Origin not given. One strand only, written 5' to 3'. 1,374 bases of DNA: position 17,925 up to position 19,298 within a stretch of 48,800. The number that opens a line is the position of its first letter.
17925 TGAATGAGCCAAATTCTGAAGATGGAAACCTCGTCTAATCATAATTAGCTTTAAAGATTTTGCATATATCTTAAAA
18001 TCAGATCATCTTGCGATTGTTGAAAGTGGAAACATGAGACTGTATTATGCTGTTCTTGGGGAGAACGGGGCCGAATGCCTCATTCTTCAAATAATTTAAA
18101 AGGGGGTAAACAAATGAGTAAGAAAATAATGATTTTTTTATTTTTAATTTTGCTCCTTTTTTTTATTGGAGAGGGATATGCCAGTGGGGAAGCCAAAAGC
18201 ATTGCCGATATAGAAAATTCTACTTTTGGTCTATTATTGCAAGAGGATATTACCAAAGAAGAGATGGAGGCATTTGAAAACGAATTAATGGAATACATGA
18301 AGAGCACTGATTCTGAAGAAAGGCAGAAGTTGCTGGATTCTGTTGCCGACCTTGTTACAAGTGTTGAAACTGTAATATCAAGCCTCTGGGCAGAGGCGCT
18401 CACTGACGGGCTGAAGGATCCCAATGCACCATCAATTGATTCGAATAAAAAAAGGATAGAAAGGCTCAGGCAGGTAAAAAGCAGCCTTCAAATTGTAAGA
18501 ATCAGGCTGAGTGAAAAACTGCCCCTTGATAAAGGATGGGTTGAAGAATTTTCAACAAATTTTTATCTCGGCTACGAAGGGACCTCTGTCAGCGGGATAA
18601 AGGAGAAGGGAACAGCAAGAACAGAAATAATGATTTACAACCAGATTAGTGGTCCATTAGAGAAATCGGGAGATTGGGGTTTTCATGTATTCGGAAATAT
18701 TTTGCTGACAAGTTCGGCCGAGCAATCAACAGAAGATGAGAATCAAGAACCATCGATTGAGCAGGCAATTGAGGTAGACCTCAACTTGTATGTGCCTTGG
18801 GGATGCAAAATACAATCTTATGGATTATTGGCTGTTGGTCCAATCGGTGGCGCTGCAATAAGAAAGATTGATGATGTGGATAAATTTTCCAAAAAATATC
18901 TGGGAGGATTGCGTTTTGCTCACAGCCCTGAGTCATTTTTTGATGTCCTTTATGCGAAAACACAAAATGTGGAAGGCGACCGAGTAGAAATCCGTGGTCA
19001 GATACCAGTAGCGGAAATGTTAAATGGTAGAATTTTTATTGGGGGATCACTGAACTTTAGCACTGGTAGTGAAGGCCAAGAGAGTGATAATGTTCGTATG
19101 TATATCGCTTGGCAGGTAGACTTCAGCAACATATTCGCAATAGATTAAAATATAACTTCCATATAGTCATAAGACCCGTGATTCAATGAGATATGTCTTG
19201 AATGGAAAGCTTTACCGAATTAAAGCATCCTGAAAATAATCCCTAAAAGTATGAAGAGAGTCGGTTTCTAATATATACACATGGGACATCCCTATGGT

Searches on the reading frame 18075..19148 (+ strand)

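Call 6: search_protein_families(library=ncbifam, proteins=[window:18075-19148:+], max_evalue=1)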
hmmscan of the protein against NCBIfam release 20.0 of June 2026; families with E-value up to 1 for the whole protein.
window:18075-19148:+ (357 aa): 1 family
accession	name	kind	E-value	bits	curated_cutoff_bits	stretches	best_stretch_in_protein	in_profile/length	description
TIGR02505.1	RTPR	equivalog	0.051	11.7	340.05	1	33-78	652-697/724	ribonucleoside-triphosphate reductase, adenosylcobalamin-dependent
